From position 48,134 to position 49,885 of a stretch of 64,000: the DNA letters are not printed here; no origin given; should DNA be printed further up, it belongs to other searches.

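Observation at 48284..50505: DprE1/DprE2-like FAD-oxidase plus SDR pair, translationally coupled, in a non-actinobacterial-looking context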

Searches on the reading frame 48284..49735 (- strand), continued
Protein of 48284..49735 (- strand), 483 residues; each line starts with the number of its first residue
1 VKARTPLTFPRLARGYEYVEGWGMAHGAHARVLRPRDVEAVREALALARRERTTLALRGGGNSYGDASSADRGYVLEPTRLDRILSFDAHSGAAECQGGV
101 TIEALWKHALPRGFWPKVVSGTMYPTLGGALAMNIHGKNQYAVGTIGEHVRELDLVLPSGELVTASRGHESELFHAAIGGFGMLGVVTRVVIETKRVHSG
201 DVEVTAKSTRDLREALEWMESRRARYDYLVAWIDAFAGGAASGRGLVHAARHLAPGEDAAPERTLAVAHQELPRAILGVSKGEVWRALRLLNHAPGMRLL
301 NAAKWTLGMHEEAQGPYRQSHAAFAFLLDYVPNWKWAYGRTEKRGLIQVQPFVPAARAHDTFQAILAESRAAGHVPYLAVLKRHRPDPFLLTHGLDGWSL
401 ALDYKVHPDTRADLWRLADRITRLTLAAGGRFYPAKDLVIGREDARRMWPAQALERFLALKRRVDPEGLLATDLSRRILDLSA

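Call 30: find_related_loci(query=A1, collection=genome_contigs, flank=10000)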
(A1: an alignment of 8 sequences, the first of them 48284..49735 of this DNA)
Query A1 (483 aa) in genome_contigs; peptide patterns used: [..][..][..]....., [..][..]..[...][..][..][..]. (x = any residue, [..] = any of these).
600 stretches matched a pattern (row limit reached: there are more); 587 encode a relative of the query (tblastn E <= 1e-3); the best 80 are kept; 80 distinct loci.
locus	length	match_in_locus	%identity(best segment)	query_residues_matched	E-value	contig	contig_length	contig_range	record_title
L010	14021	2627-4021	62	16-479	0e+0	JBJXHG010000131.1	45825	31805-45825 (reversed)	MAG: Planctomycetota bacterium isolate F1F2.bin.111 k127_2621436, whole genome shotgun sequence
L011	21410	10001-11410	61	14-482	0e+0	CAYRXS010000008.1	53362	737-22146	MAG TPA_asm: uncultured Planctomycetaceae bacterium isolate binchicken_co97_22 genome assembly, contig: NODE_2353_length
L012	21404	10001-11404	63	13-479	0e+0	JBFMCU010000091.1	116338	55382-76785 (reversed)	MAG: Planctomycetota bacterium isolate MAG201 MAG201_91, whole genome shotgun sequence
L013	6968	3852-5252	62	10-474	0e+0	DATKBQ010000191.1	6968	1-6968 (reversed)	MAG TPA_asm: Planctomycetota bacterium isolate SMAG_U14424 k141_2423176, whole genome shotgun sequence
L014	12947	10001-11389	61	16-477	0e+0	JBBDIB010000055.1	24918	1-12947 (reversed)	MAG: Planctomycetota bacterium isolate LejiaA_69_16 Lejia_A_3055_length_24918_cov_9, whole genome shotgun sequence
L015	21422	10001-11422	61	8-479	0e+0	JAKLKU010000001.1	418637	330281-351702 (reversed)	MAG: Planctomycetota bacterium isolate MAG.55 MAG.55-NODE_1_length_418637_cov_16.903006, whole genome shotgun sequence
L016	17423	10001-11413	60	11-479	0e+0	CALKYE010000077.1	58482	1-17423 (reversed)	MAG TPA_asm: uncultured Planctomycetia bacterium isolate SRR6227243_bin.49_CONCOCT_v1.1_MAG genome assembly, contig: ERZ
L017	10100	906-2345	59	2-482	2e-180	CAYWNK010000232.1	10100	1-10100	MAG TPA_asm: uncultured Planctomycetaceae bacterium isolate binchicken_co366_43 genome assembly, contig: NODE_4920_lengt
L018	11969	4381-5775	60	16-480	1e-179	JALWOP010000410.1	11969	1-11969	MAG: Planctomycetota bacterium isolate M2_maxbin2_scaf2bin.204 M2_NODE_7070_length_11969_cov_5.981169, whole genome shot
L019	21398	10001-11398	61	14-479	2e-179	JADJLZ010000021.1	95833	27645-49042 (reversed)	MAG: Planctomycetota bacterium isolate EsbW_18-Q3-R4-48_BAT3C.505 tig00018545-10-956120, whole genome shotgun sequence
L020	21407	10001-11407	58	12-479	3e-179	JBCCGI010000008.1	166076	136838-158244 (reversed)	MAG: Planctomycetota bacterium isolate P01_B01_bin.4 k141_4038634_length_166076_cov_34.2084, whole genome shotgun sequen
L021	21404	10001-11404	58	16-483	1e-178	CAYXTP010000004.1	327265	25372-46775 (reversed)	MAG TPA_asm: uncultured Planctomycetaceae bacterium isolate binchicken_co46_915 genome assembly, contig: NODE_23_length_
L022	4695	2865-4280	58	12-483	0e+0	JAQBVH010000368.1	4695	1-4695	MAG: Planctomycetota bacterium isolate casp150-mb.174 NODE_43332_length_4695_cov_0.061793, whole genome shotgun sequence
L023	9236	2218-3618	61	14-479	2e-177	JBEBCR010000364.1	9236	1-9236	MAG: Planctomycetota bacterium isolate blackwarrior_2019_sw_WHONDRS-S19S_0021_B_bin.82 scaffold_911133, whole genome sho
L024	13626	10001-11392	56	16-478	1e-176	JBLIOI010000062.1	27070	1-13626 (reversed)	MAG: Planctomycetota bacterium isolate 3300053785_163 Ga0535658_0003426, whole genome shotgun sequence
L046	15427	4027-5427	51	6-478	1e-141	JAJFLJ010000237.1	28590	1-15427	MAG: Candidatus Sumerlaeota bacterium isolate OFTM212 OFTM212_236, whole genome shotgun sequence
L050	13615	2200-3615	48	1-479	7e-140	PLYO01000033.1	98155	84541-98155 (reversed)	MAG: Ignavibacteriae bacterium isolate palsa_1295 73.20120700_P3D.263_contig_11811, whole genome shotgun sequence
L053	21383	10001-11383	47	17-479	7e-138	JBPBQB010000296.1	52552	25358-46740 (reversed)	MAG: Janthinobacterium lividum isolate 3300051445_30 3300051445_30_Ga0502434_00000442, whole genome shotgun sequence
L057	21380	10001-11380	52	17-479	5e-136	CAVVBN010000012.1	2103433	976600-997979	MAG: uncultured delta proteobacterium isolate MFD02809.bin.2.268 genome assembly, contig: contig_61747, whole genome sho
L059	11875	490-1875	51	17-478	6e-136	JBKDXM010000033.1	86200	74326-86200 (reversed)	MAG: Planctomycetota bacterium isolate samp_4376_VAMB_356 samp_4376_816291, whole genome shotgun sequence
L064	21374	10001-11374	48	19-479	5e-135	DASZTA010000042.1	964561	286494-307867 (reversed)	MAG TPA_asm: Polyangiaceae bacterium isolate SMAG_U6064 k141_523087, whole genome shotgun sequence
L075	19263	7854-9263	43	13-478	7e-134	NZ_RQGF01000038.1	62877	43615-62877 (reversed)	Leptospira sarikeiensis strain 201702455 contig_0015, whole genome shotgun sequence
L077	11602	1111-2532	47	4-479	1e-133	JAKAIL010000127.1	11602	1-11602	MAG: Bacteroidetes bacterium isolate WY3.bin23 NODE_10152_length_11602_cov_1.293072, whole genome shotgun sequence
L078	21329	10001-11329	47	34-479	2e-133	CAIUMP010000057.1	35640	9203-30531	MAG: uncultured Ignavibacteriae bacterium isolate Ki2-D3_bin-1418 genome assembly, contig: bin-1418:57/62, whole genome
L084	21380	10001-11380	44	19-481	4e-132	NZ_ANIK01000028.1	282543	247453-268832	Leptospira alstonii serovar Sichuan str. 79601 ctg7180000004671, whole genome shotgun sequence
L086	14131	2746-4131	49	17-478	3e-132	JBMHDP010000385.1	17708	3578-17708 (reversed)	MAG: Planctomycetota bacterium isolate xHP1_bin.172 c_000000000385, whole genome shotgun sequence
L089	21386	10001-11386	50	17-478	1e-131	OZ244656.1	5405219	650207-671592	MAG: Vicinamibacterales bacterium isolate f390f8dd-e92b-4ea0-b198-bad1eda30bba genome assembly, chromosome: 1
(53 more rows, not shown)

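Call 39: search_dna_similar(query=window:48284-49735:-, collection=plasmids, mode=protein, max_evalue=1e-20, max_rows=40, rows=spread)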
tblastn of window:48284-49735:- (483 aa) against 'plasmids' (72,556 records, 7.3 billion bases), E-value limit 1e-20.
Records with a match: 65; places in all: 65; records where one place covers at least 80% of the query: 56.
Best place of each record, by identity: <60% 65.
By first word of the organism name: Rhizobium 34; Sinorhizobium 5; Salipiger 3; Cereibacter 3; Agrobacterium 2; Ruegeria 2; Tateyamaria 1; Paracoccus 1; Indioceanicola 1; Burkholderia 1; and 12 more.
By predicted mobility (MOB-suite, as given by PLSDB): non-mobilizable 46; conjugative 14; mobilizable 5.
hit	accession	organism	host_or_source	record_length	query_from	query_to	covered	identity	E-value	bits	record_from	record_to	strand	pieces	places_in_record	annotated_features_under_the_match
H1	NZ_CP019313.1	Tateyamaria omphalii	Single cell,seawater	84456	3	478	99%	32.2%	6e-46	179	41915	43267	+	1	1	FAD-binding oxidoreductase | GtrA family protein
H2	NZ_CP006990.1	Rhizobium etli bv. mimosae str. IE4771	Phaseolus vulgaris,whole organism,nodule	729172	59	478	87%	35.2%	1e-52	199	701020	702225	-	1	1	FAD-binding oxidoreductase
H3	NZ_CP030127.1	Indioceanicola profundi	sediment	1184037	59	478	87%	35.1%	9e-54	202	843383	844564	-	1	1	none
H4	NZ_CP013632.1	Rhizobium sp. N324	Phaseolus vulgaris,Whole ...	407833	59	478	87%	34.7%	2e-51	195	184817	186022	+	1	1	FAD-binding oxidoreductase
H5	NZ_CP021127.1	Rhizobium sp. Kim5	Phaseolus vulgaris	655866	59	478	87%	34.6%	2e-51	195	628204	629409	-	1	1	FAD-binding oxidoreductase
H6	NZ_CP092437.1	Rhizobium sp. K102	Phaseolus vulgaris,Cell culture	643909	59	478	87%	34.3%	5e-49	188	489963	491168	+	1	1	FAD-binding oxidoreductase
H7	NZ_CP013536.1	Rhizobium phaseoli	Phaseolus vulgaris,Whole ...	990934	59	478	87%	33.8%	7e-50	191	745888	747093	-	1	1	FAD-binding oxidoreductase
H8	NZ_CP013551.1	Rhizobium phaseoli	Phaseolus vulgaris,Whole ...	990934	59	478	87%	33.8%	7e-50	191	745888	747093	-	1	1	FAD-binding oxidoreductase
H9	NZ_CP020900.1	Rhizobium phaseoli Brasil 5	Phaseolus vulgaris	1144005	59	478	87%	33.8%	1e-49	190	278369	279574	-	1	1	record has no annotation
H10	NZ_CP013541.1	Rhizobium phaseoli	Phaseolus vulgaris,Whole ...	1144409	59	478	87%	33.8%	4e-49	188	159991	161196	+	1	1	record has no annotation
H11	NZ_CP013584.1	Rhizobium phaseoli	Phaseolus vulgaris,Whole ...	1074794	59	478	87%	33.8%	3e-45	177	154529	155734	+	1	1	record has no annotation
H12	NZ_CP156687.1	Burkholderia stagnalis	Bacterial cells,soils collected in ...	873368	59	451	81%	36.1%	5e-42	167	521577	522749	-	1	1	FAD-binding oxidoreductase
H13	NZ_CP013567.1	Rhizobium phaseoli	Phaseolus vulgaris,Whole ...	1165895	59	478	87%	33.6%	6e-49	188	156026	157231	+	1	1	record has no annotation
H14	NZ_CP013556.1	Rhizobium phaseoli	Phaseolus vulgaris,Whole ...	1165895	59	478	87%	33.6%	6e-49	188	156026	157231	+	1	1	record has no annotation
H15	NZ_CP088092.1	Rhizobium laguerreae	cell culture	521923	59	478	87%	33.5%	2e-53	201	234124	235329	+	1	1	FAD-binding oxidoreductase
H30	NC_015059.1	Granulicella tundricola MP5ACTX9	-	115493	59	457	83%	31.5%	2e-40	162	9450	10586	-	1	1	FAD-binding oxidoreductase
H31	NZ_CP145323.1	Rhodococcus ruber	-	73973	59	466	84%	30.8%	2e-38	156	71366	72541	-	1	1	FAD-binding oxidoreductase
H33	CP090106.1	Sinorhizobium meliloti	Medicago,Cell culture,Plant nodule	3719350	59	462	84%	30.3%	1e-32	139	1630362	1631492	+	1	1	FAD-binding oxidoreductase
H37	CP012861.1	Persicobacter sp. JZB09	cell culture,soil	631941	59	437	78%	31.0%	3e-43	171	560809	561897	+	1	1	record has no annotation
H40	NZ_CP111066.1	Chondrinema litorale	Seaweed,red alga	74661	59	467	85%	26.7%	8e-45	176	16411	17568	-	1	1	FAD-binding oxidoreductase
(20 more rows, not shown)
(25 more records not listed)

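Call 40: get_annotated_region(hit=H1, flank=7000)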
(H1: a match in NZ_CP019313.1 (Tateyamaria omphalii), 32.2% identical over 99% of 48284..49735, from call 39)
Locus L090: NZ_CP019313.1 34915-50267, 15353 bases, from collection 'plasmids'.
description: Tateyamaria omphalii strain DOK1-4 plasmid pDOK1-4-1, complete sequence
organism: Tateyamaria omphalii (NCBI taxid 299262)
taxonomy: Bacteria; Pseudomonadota; Alphaproteobacteria; Rhodobacterales; Roseobacteraceae; Tateyamaria; Tateyamaria omphalii
host: -; source: Single cell,seawater; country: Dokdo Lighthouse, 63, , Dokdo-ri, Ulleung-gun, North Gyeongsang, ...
typing (MOB-suite, as given by PLSDB): non-mobilizable
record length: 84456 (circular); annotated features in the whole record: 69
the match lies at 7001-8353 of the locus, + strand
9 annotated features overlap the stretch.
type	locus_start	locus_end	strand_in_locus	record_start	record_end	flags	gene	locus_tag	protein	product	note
CDS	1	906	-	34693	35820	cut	-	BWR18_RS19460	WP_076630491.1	DUF4185 domain-containing protein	-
CDS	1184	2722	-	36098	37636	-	-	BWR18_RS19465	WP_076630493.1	DUF2723 domain-containing protein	-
CDS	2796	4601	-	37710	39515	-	-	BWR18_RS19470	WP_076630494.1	AsmA-like C-terminal region-containing protein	-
CDS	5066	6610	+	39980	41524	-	-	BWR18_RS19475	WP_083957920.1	UbiA family prenyltransferase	-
CDS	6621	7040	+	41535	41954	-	-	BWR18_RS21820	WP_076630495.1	GtrA family protein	-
CDS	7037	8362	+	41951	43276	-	-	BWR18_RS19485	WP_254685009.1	FAD-binding oxidoreductase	-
CDS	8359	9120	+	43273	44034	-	-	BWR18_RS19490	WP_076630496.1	SDR family oxidoreductase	-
CDS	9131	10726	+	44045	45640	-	-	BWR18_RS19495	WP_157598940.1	hypothetical protein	-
CDS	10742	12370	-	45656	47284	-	-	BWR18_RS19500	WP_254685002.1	glucan biosynthesis protein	-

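Call 41: get_annotated_region(hit=H2, flank=7000)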
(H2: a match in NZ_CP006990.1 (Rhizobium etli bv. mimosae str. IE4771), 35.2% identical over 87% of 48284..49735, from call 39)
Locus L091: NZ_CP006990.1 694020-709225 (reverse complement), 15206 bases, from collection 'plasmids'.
description: Rhizobium etli bv. mimosae str. IE4771 plasmid pRetIE4771d, complete sequence
organism: Rhizobium etli bv. mimosae str. IE4771 (NCBI taxid 1432050)
taxonomy: Bacteria; Pseudomonadota; Alphaproteobacteria; Hyphomicrobiales; Rhizobiaceae; Rhizobium; Rhizobium etli; Rhizobium etli bv. mimosae str. IE4771
host: -; source: Phaseolus vulgaris,whole organism,nodule; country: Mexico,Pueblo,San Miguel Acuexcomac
typing (MOB-suite, as given by PLSDB): non-mobilizable
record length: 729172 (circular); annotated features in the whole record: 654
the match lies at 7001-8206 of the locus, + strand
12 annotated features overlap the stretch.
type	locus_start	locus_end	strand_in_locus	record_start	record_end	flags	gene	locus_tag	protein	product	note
CDS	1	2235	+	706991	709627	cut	ligD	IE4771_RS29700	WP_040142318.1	DNA ligase D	GO:0006303 - double-strand break repair via nonhomologous end joining [Evidence IEA]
CDS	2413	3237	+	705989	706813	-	-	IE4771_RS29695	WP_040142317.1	SIR2 family protein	-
CDS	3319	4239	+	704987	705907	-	-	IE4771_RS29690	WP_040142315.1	NAD(P)/FAD-dependent oxidoreductase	-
CDS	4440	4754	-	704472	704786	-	-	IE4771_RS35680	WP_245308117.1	hypothetical protein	-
CDS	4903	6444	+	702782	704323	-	-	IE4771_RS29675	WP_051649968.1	UbiA family prenyltransferase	-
CDS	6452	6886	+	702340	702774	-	-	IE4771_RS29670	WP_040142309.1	GtrA family protein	-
CDS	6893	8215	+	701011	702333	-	-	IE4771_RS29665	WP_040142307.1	FAD-binding oxidoreductase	-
CDS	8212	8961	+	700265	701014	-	-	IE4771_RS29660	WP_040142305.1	SDR family oxidoreductase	-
CDS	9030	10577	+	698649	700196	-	-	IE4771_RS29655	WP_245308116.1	hypothetical protein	-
CDS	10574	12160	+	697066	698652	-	-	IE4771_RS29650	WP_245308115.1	hypothetical protein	-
CDS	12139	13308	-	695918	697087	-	-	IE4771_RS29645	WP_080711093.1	glycosyltransferase family 87 protein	-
CDS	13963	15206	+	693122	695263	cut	-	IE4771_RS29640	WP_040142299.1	caspase family protein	GO:0006508 - proteolysis [Evidence IEA]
